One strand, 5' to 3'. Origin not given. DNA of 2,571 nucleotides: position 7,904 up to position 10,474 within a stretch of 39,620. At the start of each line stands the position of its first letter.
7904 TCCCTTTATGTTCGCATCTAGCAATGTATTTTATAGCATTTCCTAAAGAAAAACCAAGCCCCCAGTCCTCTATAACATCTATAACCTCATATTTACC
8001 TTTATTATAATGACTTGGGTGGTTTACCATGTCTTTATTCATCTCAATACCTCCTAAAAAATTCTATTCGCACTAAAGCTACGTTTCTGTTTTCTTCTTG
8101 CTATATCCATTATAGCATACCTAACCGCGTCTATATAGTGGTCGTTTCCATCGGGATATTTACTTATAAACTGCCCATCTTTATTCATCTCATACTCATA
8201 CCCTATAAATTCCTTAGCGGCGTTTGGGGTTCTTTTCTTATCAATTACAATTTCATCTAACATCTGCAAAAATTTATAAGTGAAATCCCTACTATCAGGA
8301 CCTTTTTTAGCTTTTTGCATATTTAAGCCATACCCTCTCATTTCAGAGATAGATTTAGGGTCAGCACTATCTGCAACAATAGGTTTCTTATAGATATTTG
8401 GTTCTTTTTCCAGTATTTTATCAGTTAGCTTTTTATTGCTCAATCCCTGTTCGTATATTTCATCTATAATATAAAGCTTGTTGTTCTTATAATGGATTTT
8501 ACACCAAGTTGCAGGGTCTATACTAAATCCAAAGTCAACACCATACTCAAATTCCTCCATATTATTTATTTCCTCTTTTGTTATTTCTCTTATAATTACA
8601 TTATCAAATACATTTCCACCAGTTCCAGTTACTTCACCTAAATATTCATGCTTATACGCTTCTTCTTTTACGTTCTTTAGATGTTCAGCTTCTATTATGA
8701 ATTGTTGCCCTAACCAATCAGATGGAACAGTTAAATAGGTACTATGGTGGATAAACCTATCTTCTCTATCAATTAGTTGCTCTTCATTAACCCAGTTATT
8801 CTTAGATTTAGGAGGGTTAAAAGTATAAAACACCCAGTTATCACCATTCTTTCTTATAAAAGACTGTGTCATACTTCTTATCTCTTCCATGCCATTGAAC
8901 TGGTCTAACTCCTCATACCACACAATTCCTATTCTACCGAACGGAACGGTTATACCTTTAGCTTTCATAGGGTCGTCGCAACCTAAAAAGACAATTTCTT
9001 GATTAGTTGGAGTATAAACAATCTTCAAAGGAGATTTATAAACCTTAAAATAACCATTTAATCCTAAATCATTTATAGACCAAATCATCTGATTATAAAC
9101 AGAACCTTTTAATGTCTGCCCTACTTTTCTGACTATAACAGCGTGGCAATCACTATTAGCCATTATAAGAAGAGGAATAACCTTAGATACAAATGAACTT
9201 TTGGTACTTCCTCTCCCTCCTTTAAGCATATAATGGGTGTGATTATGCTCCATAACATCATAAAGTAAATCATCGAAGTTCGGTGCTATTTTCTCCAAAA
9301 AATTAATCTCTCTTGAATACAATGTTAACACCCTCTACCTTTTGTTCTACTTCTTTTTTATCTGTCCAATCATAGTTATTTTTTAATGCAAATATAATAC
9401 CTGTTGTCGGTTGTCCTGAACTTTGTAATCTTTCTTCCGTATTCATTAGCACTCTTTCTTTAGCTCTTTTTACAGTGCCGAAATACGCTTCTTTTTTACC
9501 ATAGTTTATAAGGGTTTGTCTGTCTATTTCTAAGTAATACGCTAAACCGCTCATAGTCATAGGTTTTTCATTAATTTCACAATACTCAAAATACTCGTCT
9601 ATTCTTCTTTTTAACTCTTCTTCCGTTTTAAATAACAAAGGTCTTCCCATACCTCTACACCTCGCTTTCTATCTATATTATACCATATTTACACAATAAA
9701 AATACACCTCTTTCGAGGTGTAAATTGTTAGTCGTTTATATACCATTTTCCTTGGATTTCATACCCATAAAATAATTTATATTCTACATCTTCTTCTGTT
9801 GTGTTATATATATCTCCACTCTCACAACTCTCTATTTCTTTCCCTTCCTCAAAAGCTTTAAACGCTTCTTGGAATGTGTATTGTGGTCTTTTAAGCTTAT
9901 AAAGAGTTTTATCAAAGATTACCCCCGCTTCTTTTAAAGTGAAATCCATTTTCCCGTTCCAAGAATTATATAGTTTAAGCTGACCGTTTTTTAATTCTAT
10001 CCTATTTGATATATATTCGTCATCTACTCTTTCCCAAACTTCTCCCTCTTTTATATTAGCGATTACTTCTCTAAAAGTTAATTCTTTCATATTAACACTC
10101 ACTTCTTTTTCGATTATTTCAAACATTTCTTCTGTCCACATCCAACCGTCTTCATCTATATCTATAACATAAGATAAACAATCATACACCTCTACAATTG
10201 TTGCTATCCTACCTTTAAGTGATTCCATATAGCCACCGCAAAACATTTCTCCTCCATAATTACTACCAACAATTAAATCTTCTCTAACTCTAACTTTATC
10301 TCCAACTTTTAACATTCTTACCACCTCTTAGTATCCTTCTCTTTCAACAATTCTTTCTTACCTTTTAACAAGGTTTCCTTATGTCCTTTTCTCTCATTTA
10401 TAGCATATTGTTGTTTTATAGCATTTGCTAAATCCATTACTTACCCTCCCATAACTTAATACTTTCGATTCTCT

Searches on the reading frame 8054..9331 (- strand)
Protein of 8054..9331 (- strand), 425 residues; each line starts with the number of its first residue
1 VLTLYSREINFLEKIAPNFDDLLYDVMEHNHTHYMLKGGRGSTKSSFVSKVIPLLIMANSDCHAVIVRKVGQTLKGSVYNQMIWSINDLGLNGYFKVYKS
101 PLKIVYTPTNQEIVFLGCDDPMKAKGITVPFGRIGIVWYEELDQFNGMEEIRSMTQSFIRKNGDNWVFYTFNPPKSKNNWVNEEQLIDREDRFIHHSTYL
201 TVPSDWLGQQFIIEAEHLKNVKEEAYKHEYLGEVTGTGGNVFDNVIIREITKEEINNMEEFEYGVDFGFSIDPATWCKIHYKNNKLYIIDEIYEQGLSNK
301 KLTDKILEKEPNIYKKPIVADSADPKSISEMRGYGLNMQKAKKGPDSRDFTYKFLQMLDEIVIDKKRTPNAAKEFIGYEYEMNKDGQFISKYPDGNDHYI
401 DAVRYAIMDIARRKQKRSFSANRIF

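Call 90: search_protein_families(library=pfam, proteins=[window:8054-9331:-], max_evalue=0.001)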
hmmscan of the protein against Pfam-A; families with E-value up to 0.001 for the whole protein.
window:8054-9331:- (425 aa): 3 families
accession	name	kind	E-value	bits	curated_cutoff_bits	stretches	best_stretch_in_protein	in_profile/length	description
PF04466.19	Terminase_3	-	1.3e-36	126.5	23.2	1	30-233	1-201/201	Phage terminase large subunit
PF17288.8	Terminase_3C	-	3.1e-18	67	26.7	1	266-408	1-154/155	Terminase RNAseH like domain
PF03237.21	Terminase_6N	-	0.00062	19.9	22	0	108-244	74-210/215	Terminase large subunit, T4likevirus-type, N-terminal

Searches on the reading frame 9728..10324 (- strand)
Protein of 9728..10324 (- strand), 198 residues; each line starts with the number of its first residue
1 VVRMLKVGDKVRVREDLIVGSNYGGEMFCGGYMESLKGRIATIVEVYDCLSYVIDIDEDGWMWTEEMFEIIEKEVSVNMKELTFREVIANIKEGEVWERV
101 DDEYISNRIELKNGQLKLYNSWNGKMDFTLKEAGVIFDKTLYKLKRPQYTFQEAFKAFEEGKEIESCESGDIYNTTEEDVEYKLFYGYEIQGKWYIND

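Call 75: search_protein_families(library=pfam, proteins=[window:9728-10324:-], max_evalue=0.01)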
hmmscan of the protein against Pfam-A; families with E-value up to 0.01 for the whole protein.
window:9728-10324:- (198 aa): 1 family
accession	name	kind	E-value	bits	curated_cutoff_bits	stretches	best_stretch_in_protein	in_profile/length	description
PF18346.7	SH3_15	-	0.0061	17.3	24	0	6-64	2-61/67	Mind bomb SH3 repeat domain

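Call 76: search_protein_families(library=phrogs, proteins=[window:9728-10324:-], max_evalue=0.001)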
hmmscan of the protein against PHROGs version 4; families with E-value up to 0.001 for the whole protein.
window:9728-10324:- (198 aa): 3 families
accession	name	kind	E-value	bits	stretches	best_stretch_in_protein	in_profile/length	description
phrog_17705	-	unknown function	2e-46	159.4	1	4-198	1-202/202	-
phrog_7488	-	unknown function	2.1e-15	58.1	1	4-105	2-98/144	-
phrog_34731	-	unknown function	0.00018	22.7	1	37-77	14-53/78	-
